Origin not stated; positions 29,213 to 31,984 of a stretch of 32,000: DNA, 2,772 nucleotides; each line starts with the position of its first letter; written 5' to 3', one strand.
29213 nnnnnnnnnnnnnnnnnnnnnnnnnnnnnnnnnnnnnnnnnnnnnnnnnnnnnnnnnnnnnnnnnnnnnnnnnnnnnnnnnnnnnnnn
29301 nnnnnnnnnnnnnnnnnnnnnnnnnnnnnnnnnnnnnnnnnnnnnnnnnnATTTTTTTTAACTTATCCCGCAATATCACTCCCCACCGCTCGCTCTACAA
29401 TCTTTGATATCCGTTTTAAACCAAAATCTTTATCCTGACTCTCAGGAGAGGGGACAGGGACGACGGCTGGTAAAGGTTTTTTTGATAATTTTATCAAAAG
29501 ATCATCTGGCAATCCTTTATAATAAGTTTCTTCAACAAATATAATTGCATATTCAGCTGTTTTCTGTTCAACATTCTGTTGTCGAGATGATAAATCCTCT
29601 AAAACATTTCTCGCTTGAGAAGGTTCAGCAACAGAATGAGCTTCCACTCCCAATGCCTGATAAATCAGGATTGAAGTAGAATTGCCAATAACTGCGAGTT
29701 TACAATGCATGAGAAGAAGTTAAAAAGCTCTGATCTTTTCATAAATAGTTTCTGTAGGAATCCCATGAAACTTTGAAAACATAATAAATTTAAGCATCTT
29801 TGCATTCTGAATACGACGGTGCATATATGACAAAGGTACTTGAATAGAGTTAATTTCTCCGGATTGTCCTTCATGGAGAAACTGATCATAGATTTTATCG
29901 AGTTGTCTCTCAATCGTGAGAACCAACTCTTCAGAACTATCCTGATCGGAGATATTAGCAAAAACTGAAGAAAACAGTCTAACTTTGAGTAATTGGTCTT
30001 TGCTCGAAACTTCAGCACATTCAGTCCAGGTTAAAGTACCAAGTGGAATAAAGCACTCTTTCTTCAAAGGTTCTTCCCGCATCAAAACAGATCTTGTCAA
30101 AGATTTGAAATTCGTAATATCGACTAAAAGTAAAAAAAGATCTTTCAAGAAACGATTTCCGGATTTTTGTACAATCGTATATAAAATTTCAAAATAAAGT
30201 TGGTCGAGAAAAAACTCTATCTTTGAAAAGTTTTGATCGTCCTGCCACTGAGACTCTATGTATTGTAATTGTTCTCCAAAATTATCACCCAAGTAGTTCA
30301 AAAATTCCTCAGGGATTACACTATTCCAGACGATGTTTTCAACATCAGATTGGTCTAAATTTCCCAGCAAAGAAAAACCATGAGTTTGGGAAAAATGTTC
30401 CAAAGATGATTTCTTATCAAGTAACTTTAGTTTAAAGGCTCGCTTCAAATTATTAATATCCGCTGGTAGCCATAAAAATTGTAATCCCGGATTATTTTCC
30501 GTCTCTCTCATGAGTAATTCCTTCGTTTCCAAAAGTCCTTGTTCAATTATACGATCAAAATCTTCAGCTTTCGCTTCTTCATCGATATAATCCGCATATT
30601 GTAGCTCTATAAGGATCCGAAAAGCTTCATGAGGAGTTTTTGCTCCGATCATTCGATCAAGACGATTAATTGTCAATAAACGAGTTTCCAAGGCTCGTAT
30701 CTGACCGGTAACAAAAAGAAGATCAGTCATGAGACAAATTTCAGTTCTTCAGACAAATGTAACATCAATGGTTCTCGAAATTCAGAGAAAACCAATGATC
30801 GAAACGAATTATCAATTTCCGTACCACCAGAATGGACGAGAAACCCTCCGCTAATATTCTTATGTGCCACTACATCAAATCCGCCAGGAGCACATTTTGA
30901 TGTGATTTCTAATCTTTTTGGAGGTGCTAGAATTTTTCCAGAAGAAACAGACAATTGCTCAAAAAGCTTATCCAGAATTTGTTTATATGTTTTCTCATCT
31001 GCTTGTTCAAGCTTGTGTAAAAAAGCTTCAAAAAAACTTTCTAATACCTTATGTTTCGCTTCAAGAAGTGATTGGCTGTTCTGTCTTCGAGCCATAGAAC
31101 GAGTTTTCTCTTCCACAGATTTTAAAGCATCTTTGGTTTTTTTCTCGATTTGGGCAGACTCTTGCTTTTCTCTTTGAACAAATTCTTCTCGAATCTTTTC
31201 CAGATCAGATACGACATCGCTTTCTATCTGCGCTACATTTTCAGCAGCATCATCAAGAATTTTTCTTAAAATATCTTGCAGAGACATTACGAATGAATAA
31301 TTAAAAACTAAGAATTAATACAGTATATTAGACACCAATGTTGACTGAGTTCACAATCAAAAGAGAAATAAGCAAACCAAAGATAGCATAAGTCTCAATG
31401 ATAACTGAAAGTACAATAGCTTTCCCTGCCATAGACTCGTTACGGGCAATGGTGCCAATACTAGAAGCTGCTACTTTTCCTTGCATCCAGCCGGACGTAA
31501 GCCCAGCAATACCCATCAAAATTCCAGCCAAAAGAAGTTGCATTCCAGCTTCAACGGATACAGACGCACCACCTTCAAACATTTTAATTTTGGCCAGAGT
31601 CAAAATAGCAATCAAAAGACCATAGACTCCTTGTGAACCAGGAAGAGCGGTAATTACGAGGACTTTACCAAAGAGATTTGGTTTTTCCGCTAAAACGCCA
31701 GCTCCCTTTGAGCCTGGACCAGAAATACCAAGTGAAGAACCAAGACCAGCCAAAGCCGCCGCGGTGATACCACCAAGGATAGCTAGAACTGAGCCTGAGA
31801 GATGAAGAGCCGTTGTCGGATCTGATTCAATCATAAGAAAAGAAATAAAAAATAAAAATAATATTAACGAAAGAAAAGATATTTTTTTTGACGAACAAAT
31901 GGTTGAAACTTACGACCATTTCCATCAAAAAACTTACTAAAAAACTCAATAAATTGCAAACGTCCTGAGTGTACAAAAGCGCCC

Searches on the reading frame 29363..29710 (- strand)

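Call 75: search_protein_families(library=pfam, proteins=[window:29363-29710:-], max_evalue=0.1)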
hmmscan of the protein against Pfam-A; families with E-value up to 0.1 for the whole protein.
window:29363-29710:- (115 aa): 1 family
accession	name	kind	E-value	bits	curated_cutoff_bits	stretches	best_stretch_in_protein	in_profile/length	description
PF01990.22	ATP-synt_F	-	2.1e-12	47.6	23.5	1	6-92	2-79/91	ATP synthase (F/14-kDa) subunit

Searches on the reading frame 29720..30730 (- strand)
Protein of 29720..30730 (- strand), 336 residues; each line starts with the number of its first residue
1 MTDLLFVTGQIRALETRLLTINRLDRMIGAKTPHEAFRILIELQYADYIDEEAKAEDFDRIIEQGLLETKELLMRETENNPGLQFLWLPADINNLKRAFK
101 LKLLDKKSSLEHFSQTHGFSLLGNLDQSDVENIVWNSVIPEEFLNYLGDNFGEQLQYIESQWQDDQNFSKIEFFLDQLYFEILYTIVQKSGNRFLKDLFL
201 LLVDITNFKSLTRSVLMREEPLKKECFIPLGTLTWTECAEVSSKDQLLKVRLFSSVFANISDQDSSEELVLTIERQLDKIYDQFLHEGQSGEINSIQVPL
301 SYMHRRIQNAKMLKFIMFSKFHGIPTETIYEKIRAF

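Call 8: search_protein_families(library=pfam, proteins=[window:29720-30730:-], max_evalue=0.001)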
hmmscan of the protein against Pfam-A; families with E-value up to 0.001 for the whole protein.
window:29720-30730:- (336 aa): 1 family
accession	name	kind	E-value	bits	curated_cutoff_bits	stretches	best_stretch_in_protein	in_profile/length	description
PF01992.21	vATP-synt_AC39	-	2.2e-35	123.1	29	1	8-331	2-338/339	ATP synthase (C/AC39) subunit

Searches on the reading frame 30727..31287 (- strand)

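Call 8: search_protein_families(library=pfam, proteins=[window:30727-31287:-], max_evalue=0.001)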
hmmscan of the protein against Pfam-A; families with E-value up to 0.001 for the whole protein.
window:30727-31287:- (186 aa): 2 families
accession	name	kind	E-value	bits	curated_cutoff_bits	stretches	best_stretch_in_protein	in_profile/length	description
PF01991.23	vATP-synt_E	-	1.3e-09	38.2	24.2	1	9-114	1-108/199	ATP synthase (E/31 kDa) subunit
PF24160.1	UVB_sens_C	-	0.00062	20.6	20.7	0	49-106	92-148/156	Root UVB sensitive protein, C-terminal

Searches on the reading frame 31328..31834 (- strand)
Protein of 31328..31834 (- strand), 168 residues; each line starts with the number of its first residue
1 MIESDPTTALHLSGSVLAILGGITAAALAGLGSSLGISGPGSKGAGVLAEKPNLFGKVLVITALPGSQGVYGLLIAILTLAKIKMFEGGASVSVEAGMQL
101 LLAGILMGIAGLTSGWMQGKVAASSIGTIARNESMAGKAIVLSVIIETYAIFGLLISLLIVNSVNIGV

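Call 8: search_protein_families(library=pfam, proteins=[window:31328-31834:-], max_evalue=0.001)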
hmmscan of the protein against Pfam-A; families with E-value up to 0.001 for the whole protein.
window:31328-31834:- (168 aa): 1 family
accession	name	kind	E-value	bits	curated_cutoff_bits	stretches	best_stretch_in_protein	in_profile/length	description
PF00137.26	ATP-synt_C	-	7.3e-29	100.3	24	2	102-160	2-60/60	ATP synthase subunit C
